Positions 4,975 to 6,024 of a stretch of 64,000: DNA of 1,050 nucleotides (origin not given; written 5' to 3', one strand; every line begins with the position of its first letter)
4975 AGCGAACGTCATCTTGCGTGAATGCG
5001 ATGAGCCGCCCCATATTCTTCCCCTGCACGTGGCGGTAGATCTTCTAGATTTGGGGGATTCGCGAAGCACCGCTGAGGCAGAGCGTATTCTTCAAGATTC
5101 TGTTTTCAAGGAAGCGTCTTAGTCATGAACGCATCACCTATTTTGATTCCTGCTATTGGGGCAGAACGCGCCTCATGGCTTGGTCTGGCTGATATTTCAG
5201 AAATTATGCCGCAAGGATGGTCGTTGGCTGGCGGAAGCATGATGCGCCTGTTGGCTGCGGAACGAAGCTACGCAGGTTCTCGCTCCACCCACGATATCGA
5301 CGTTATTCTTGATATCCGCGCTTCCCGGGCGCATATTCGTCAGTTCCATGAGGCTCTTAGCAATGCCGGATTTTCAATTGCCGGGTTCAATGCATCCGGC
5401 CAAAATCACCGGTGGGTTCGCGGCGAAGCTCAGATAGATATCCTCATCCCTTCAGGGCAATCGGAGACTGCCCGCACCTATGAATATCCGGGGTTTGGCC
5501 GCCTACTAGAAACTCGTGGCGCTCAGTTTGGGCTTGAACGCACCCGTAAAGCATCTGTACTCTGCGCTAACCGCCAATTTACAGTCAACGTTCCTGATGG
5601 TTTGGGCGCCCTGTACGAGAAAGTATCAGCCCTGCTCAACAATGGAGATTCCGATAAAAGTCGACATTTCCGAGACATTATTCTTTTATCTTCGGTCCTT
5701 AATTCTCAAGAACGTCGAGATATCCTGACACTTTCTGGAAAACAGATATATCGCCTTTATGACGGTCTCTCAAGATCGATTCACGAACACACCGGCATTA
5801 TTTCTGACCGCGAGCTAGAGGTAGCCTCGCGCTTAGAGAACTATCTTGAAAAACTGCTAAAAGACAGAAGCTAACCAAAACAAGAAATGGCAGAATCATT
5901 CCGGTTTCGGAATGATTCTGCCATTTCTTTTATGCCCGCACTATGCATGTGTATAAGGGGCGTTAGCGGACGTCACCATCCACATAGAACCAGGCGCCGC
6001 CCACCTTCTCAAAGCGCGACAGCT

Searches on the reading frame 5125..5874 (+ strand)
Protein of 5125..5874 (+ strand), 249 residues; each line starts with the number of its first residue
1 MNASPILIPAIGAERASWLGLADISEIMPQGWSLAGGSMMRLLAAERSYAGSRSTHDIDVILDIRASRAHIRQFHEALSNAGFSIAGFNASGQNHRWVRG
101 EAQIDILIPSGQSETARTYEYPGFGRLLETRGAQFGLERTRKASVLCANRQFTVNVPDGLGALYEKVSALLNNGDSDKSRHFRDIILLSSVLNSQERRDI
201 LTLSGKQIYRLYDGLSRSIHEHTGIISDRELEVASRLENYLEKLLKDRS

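Call 4: search_protein_families(library=pfam, proteins=[window:5125-5874:+], max_evalue=1)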
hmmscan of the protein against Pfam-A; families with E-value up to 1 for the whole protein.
window:5125-5874:+ (249 aa): 1 family
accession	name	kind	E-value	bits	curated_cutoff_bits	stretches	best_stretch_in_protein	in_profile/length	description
PF08843.17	AbiEii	-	0.00044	20.7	22.5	1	32-203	15-184/238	Nucleotidyl transferase AbiEii toxin, Type IV TA system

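Call 5: search_protein_families(library=padloc, proteins=[window:5125-5874:+], max_evalue=1)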
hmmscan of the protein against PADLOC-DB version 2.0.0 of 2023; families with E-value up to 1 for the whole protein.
window:5125-5874:+ (249 aa): 2 families
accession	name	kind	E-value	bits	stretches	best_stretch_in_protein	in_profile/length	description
PDLC02295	AbiEii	-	0.00056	17.3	1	16-83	24-84/261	AbiEii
PDLC04516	PDC-M21B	-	0.0025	15.5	1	35-105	30-98/234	-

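Call 6: search_protein_families(library=ncbifam, proteins=[window:5125-5874:+], max_evalue=1)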
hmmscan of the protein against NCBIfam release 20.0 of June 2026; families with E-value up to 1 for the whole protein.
window:5125-5874:+ (249 aa): 0 families

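Call 10: find_homologous_proteins(query=window:5125-5874:+)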
Query window:5125-5874:+ (249 aa): 41 proteins with E <= 0.001 among 1260 candidates.
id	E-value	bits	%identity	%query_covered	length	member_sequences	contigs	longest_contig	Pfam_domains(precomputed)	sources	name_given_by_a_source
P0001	3.8e-158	542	100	100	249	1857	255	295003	-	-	-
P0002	3.7e-93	329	96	63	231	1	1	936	-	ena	-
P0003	3.8e-85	303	60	97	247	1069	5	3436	-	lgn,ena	-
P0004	1.9e-82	294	96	57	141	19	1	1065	-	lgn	-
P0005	2.7e-73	264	52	97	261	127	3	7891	-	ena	-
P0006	6.7e-73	263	55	94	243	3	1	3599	-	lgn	-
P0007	6.1e-72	260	55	98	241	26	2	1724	-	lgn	-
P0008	1.5e-70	255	53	94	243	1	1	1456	-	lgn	-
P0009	8.0e-68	246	65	70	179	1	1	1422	-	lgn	-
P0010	2.8e-65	238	55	83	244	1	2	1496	-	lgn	-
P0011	1.0e-55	207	53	82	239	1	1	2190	-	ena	-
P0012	1.9e-55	206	49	90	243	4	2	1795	PF08843.18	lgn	-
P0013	1.4e-54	203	48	97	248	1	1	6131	-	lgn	-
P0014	2.9e-54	202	54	72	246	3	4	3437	-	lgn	-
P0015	1.0e-53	200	48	88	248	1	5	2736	-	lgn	-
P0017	2.9e-53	199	50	82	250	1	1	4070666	-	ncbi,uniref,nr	ncbi:hypothetical protein Bra3105_11735 [Brachybacterium halotolerans subsp. kimchii]|uniref:hypothe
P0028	7.6e-48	181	47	88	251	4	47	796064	-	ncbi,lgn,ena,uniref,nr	ncbi:hypothetical protein [Corynebacterium glaucum]|uniref:hypothetical protein n=1 Tax=Corynebacter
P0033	9.2e-45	171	45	84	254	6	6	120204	-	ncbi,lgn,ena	-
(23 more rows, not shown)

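Call 13: find_encoding_contigs(protein=P0001, flank=4000, max_places=10)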
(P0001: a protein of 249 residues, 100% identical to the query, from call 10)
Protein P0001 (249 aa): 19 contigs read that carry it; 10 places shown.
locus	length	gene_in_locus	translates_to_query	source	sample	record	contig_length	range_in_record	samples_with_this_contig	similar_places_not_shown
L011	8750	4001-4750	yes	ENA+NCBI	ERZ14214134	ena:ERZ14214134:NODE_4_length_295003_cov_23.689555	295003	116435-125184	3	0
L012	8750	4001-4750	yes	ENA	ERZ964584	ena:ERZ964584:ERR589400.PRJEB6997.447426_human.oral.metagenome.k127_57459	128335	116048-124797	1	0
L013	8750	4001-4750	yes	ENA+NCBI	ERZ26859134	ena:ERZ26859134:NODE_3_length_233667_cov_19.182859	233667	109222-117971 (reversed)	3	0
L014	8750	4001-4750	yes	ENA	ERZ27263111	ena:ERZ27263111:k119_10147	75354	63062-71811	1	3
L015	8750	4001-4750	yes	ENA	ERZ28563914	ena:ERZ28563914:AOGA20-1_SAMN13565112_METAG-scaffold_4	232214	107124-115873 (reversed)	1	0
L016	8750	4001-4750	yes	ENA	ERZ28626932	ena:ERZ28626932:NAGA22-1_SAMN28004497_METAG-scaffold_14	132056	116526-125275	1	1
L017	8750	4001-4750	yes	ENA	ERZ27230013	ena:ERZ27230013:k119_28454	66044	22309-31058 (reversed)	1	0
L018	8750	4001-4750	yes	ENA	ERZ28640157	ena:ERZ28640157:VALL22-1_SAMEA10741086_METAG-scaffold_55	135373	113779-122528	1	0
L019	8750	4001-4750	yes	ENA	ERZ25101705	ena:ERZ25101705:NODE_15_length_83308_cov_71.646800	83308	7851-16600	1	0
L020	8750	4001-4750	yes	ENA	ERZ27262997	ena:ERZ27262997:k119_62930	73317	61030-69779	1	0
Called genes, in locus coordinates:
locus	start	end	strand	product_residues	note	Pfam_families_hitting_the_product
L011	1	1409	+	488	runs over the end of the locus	PF00860:Xan_ur_permease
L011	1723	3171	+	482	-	PF00860:Xan_ur_permease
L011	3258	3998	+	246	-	-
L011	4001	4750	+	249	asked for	-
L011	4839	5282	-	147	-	PF17775:YchJ_M-like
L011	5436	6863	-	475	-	PF00296:Bac_luciferase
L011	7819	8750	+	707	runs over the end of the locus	PF16177:ACAS_N, PF00501:AMP-binding, PF13193:AMP-binding_C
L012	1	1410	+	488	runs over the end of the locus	PF00860:Xan_ur_permease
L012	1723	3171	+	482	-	PF00860:Xan_ur_permease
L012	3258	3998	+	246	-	-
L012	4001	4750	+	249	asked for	-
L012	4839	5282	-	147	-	PF17775:YchJ_M-like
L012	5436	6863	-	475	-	PF00296:Bac_luciferase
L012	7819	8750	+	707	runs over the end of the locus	PF16177:ACAS_N, PF00501:AMP-binding, PF13193:AMP-binding_C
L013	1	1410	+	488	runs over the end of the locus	PF00860:Xan_ur_permease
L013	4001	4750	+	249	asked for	-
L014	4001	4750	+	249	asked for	-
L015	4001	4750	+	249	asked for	-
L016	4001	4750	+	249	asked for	-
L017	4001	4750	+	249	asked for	-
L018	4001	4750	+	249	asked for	-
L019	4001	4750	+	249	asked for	-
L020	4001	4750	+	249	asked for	-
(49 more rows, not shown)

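Call 19: search_solved_structures(query=A1, max_evalue=10, show_alignments=3)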
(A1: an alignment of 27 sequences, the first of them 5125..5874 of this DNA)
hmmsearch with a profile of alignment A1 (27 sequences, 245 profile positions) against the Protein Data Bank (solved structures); distinct sequences matched with E-value up to 10: 3.
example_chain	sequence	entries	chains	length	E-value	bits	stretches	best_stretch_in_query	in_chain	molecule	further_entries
5w9a_A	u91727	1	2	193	0.27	13.5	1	169-231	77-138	Tripartite motif-containing protein 5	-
6zvk_X2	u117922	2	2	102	0.55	12.4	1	60-91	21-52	Ribosomal protein L10 (Predicted)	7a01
8q7z_BI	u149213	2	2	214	0.74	12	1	60-91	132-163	Large ribosomal subunit protein uL16 | Ribosomal protein uL16,Large ribosomal subunit protein uL16,Large ribosomal subunit protei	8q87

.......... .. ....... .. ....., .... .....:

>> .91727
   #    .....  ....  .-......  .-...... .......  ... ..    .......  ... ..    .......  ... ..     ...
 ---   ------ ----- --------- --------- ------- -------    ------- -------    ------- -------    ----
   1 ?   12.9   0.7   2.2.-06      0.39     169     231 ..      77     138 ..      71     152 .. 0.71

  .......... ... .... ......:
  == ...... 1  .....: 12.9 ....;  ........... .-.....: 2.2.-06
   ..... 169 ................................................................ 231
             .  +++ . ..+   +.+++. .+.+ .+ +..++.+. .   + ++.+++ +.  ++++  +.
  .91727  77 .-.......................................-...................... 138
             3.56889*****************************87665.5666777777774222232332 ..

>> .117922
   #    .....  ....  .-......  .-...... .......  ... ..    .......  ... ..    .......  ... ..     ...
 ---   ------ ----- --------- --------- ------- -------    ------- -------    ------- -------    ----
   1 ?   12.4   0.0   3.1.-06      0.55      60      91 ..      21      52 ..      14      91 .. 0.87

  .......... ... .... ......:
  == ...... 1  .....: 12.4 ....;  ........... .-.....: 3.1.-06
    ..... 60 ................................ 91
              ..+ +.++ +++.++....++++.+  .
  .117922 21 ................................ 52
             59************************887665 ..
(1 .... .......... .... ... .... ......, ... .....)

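Call 20: search_protein_families(library=pfam, alignment_id=A1, max_evalue=0.01)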
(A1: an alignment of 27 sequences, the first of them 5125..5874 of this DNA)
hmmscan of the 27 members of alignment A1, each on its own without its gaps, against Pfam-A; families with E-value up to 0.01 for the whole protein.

A. member 1, window:5125-5874:+ (249 aa): 1 family
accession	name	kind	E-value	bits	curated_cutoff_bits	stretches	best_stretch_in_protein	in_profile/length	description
PF08843.17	AbiEii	-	0.00044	20.7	22.5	1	32-203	15-184/238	Nucleotidyl transferase AbiEii toxin, Type IV TA system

B. families by the number of members that match (of 27 scanned): 2 families
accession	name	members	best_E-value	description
PF08843.17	AbiEii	14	2.4e-05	Nucleotidyl transferase AbiEii toxin, Type IV TA system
PF13801.11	Metal_resist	1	0.0048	Heavy-metal resistance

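Call 26: find_encoding_contigs(protein=P0017, flank=5000, max_places=2)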
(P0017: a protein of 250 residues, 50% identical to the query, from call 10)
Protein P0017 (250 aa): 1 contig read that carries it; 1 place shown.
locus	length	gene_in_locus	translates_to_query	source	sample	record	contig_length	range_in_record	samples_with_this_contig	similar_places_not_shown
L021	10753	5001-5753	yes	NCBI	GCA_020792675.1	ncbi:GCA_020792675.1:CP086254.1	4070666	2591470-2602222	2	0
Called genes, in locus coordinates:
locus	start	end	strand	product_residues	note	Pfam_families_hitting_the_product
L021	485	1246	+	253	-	PF00121:TIM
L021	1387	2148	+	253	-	PF00106:adh_short, PF01370:Epimerase (weak), PF08659:KR (faint), PF13561:adh_short_C2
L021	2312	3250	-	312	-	PF02826:2-Hacid_dh_C (weak), PF16896:PGDH_C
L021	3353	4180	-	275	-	PF01261:AP_endonuc_2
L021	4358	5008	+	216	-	PF12728:HTH_17 (faint)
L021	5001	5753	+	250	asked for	-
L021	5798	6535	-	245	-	PF00392:GntR, PF07729:FCD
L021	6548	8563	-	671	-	-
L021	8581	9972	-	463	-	PF00083:Sugar_tr, PF07690:MFS_1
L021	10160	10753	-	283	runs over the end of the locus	PF07883:Cupin_2 (faint), PF00165:HTH_AraC (faint), PF12833:HTH_18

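Call 27: find_encoding_contigs(protein=P0028, flank=5000, max_places=3)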
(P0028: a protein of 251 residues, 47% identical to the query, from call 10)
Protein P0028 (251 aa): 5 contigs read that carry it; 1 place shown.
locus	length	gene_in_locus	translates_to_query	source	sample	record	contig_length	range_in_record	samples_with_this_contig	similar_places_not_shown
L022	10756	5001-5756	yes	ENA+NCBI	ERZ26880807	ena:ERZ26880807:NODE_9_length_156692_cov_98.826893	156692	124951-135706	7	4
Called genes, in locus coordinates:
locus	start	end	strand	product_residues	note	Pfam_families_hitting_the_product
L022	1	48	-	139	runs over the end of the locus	PF01451:LMWPc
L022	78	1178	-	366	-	PF01758:SBF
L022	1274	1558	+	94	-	PF09339:HTH_IclR, PF24038:DUF7347 (weak), PF12840:HTH_20, PF13545:HTH_Crp_2 (weak), PF25212:HVO_A0114, PF01022:HTH_5, PF12802:MarR_2, PF13412:HTH_24, +1 more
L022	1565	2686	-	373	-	PF00696:AA_kinase, PF01472:PUA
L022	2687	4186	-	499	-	PF01018:GTP1_OBG, PF01926:MMR_HSR1, PF02421:FeoB_N, PF09269:DUF1967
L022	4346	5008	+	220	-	PF12728:HTH_17 (faint)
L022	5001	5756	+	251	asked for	-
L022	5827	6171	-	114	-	PF01016:Ribosomal_L27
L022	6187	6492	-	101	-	PF00829:Ribosomal_L21p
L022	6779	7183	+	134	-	-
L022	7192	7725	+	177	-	PF07638:Sigma70_ECF (faint), PF04542:Sigma70_r2, PF08281:Sigma70_r4_2, PF04545:Sigma70_r4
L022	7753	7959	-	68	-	-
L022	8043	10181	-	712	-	PF00012:HSP70, PF06723:MreB_Mbl (weak)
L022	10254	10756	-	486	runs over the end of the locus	PF00350:Dynamin_N (weak), PF01926:MMR_HSR1 (weak)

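Call 28: find_encoding_contigs(protein=P0033, flank=5000, max_places=3)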
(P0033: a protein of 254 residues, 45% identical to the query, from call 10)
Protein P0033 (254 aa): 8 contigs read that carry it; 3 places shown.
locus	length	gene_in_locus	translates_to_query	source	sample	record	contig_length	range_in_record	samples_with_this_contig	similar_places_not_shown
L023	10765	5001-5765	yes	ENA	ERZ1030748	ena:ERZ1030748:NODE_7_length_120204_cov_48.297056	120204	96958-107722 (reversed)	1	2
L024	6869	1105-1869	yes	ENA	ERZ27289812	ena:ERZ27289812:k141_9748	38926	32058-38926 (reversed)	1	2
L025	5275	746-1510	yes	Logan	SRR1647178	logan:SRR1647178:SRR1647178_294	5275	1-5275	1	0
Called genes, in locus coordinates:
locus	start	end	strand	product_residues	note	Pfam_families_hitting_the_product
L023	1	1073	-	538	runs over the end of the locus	PF03806:ABG_transport, PF03606:DcuC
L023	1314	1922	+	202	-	PF14014:DUF4230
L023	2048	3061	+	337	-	-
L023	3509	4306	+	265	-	PF00144:Beta-lactamase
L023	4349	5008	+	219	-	-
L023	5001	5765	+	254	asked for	-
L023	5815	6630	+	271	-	PF03458:Gly_transporter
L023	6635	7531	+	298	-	PF03458:Gly_transporter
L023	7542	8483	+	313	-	-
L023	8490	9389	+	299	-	PF04657:DMT_YdcZ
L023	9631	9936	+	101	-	-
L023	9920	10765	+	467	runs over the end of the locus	PF00171:Aldedh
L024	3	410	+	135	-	?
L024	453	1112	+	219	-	-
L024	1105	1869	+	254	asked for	-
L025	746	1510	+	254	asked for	-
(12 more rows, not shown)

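Call 30: predict_structure(alignment_id=A1)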
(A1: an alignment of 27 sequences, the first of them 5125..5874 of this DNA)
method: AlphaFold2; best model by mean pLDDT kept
length: 249 residues; sequences in the alignment: 27
mean_pLDDT: 93.8   pTM: 0.91
mean pLDDT of the five models: 93.8, 93.3, 92.9, 92.6, 92.6
residues with pLDDT >= 90: 206; 70-90: 40; 50-70: 2; < 50: 1
segments of 3 or more residues with pLDDT < 50: none
pLDDT, mean of each block of 10 residues (from residue 1): 87 98 98 97 95 91 94 96 88 88 96 76 86 97 98 98 97 89 96 98 98 98 91 98 97
secondary structure, 60 per line:
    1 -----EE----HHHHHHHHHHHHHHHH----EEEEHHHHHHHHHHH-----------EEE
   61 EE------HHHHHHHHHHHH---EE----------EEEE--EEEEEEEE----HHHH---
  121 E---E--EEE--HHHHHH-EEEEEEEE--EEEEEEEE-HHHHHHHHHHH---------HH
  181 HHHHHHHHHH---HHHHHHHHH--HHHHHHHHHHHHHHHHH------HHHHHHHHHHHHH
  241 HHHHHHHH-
elements in order: H12-27 E32-35 H36-46 E58-62 H69-80 E96-99 E102-109 H114-117 E128-130 H133-138 E140-147 E150-157 H159-169 H179-190 H194-202 H205-221 H228-248
